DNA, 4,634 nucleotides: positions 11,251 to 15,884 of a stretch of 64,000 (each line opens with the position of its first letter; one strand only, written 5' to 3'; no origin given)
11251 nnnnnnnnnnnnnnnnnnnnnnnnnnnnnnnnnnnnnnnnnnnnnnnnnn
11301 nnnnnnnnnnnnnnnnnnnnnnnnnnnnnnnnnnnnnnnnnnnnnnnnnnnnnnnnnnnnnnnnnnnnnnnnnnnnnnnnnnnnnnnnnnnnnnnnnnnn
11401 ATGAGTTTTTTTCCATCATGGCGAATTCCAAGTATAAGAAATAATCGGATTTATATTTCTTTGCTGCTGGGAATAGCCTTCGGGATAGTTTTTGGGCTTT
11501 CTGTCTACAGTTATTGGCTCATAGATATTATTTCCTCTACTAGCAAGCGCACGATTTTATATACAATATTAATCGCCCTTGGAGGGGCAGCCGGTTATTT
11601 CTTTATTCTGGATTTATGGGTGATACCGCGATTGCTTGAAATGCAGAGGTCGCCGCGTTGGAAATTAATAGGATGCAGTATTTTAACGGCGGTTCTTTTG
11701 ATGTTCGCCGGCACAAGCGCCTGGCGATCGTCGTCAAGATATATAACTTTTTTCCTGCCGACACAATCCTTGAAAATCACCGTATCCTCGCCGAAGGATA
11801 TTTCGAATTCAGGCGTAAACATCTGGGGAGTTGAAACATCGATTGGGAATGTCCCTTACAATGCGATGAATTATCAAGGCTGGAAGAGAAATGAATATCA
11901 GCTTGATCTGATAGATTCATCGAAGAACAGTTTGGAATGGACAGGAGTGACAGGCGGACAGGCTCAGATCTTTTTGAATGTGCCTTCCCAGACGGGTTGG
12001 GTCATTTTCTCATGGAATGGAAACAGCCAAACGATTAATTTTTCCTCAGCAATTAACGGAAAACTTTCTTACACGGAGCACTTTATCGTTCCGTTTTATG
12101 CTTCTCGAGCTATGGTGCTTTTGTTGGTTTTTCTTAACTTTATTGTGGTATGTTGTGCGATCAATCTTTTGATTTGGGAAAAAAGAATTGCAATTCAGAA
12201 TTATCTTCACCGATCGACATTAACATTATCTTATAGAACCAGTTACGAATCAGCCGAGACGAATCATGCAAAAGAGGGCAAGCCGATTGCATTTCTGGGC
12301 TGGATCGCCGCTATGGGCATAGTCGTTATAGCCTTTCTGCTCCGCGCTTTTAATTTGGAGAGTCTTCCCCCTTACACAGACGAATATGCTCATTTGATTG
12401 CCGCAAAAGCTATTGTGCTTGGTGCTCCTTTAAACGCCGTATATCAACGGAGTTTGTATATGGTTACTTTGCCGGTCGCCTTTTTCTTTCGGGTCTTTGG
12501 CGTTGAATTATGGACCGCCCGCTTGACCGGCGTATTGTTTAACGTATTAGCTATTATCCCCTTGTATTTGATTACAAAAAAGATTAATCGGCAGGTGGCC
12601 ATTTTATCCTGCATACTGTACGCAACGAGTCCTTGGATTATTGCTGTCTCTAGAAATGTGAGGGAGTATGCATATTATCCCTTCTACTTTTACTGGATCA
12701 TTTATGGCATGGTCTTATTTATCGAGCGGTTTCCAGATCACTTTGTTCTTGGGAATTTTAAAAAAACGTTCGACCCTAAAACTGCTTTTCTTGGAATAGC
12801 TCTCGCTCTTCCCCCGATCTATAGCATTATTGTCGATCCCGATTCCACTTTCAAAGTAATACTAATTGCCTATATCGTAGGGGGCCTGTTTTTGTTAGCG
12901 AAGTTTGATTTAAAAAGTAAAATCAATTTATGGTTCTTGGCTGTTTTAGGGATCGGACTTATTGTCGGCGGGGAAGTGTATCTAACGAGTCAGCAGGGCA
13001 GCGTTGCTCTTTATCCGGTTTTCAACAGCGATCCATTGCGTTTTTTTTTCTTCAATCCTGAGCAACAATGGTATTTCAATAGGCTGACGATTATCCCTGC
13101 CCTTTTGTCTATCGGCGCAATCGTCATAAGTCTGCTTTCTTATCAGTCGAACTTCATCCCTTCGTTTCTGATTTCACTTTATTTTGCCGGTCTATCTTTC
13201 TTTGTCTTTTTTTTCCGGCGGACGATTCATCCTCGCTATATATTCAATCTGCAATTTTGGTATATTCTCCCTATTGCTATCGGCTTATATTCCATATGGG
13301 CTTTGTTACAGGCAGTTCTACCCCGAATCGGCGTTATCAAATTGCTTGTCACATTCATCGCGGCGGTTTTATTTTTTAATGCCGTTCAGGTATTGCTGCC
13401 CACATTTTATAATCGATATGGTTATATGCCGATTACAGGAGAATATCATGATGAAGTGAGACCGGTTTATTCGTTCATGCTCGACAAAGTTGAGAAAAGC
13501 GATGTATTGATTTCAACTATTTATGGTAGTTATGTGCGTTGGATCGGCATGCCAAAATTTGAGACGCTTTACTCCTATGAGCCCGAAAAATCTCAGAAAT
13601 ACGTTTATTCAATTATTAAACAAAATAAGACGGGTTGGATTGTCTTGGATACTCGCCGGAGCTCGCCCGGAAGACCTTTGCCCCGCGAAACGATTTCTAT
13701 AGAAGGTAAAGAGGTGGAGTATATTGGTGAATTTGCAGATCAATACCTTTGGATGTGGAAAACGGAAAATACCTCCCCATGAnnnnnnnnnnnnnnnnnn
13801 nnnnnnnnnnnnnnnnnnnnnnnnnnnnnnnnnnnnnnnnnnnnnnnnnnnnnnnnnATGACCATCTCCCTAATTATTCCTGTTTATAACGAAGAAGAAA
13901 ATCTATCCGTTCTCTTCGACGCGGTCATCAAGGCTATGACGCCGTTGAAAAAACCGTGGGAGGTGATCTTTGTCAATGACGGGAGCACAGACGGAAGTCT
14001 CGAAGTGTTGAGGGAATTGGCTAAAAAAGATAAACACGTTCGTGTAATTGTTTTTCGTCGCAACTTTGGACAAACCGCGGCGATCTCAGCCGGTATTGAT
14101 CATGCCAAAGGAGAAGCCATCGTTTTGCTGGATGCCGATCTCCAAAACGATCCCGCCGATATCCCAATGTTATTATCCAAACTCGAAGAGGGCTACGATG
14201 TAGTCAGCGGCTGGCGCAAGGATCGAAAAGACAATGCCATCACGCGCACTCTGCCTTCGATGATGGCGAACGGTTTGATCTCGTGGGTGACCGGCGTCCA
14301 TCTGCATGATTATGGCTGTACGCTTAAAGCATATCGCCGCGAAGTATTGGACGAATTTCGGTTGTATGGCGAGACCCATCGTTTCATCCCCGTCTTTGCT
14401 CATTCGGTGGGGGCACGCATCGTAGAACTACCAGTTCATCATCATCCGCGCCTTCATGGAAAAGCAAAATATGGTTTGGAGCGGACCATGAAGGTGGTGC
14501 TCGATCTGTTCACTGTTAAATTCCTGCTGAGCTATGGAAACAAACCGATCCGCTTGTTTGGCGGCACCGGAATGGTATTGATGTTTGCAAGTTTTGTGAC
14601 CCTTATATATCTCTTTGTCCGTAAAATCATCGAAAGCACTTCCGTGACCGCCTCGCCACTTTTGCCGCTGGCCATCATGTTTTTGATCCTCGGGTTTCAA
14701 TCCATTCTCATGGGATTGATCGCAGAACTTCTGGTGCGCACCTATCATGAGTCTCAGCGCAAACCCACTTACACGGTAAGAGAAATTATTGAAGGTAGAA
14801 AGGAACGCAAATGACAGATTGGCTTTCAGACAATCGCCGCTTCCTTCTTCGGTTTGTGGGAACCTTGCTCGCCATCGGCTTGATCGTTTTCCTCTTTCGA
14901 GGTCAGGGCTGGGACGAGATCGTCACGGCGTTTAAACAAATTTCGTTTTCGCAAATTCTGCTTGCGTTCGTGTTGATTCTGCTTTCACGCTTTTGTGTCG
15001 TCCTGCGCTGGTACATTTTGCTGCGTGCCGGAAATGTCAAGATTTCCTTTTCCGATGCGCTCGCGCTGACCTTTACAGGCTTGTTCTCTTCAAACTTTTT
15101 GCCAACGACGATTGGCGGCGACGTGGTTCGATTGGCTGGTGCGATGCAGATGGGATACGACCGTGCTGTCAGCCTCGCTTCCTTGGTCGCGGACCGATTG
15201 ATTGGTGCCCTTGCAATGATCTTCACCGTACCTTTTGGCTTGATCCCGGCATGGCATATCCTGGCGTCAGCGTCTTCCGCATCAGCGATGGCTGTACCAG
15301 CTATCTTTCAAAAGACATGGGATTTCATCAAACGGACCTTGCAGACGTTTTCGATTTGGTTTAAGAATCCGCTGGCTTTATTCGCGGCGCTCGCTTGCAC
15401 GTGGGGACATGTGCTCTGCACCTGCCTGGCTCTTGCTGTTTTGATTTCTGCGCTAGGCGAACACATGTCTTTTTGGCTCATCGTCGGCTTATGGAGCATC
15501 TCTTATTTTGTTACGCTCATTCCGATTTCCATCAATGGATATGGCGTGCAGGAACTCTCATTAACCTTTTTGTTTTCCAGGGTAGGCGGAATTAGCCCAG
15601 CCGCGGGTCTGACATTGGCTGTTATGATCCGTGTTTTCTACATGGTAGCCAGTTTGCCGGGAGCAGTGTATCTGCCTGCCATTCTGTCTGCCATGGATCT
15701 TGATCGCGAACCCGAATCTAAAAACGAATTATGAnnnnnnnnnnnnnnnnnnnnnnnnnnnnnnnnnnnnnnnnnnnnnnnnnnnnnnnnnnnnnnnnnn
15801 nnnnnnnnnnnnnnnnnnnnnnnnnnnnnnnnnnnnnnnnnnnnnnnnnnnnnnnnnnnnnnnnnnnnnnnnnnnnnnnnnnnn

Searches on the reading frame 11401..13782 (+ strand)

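Call 6: search_protein_families(library=pfam, proteins=[window:11401-13782:+])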
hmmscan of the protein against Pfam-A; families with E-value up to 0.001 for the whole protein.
window:11401-13782:+ (793 aa): 1 family
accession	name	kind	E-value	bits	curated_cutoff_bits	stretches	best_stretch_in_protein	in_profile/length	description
PF13231.12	PMT_2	-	1.1e-06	29.4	26.1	1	359-442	10-94/160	Dolichyl-phosphate-mannose-protein mannosyltransferase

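Call 7: search_protein_families(library=ncbifam, proteins=[window:11401-13782:+])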
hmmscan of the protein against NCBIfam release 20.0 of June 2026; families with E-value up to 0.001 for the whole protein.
window:11401-13782:+ (793 aa): 0 families

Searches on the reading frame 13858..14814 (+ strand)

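Call 6: search_protein_families(library=pfam, proteins=[window:13858-14814:+])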
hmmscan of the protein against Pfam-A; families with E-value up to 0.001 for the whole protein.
window:13858-14814:+ (318 aa): 3 families
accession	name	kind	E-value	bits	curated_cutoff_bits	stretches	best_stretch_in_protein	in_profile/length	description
PF00535.33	Glycos_transf_2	-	1.5e-39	136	23.3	1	4-166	1-166/168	Glycosyl transferase family 2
PF10111.15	Glyco_tranf_2_2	-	4.7e-09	36.6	27.3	1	4-95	1-92/276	Glycosyltransferase like family 2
PF13641.12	Glyco_tranf_2_3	-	1e-08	35.9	27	1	3-125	3-128/230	Glycosyltransferase like family 2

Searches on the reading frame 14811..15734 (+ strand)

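Call 50: search_protein_families(library=pfam, proteins=[window:14811-15734:+])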
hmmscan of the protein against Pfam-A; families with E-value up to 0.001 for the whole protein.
window:14811-15734:+ (307 aa): 1 family
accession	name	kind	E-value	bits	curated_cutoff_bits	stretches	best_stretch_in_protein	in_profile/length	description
PF03706.18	LPG_synthase_TM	-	1.2e-35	123.9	33.4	1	15-284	2-302/302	Lysylphosphatidylglycerol synthase TM region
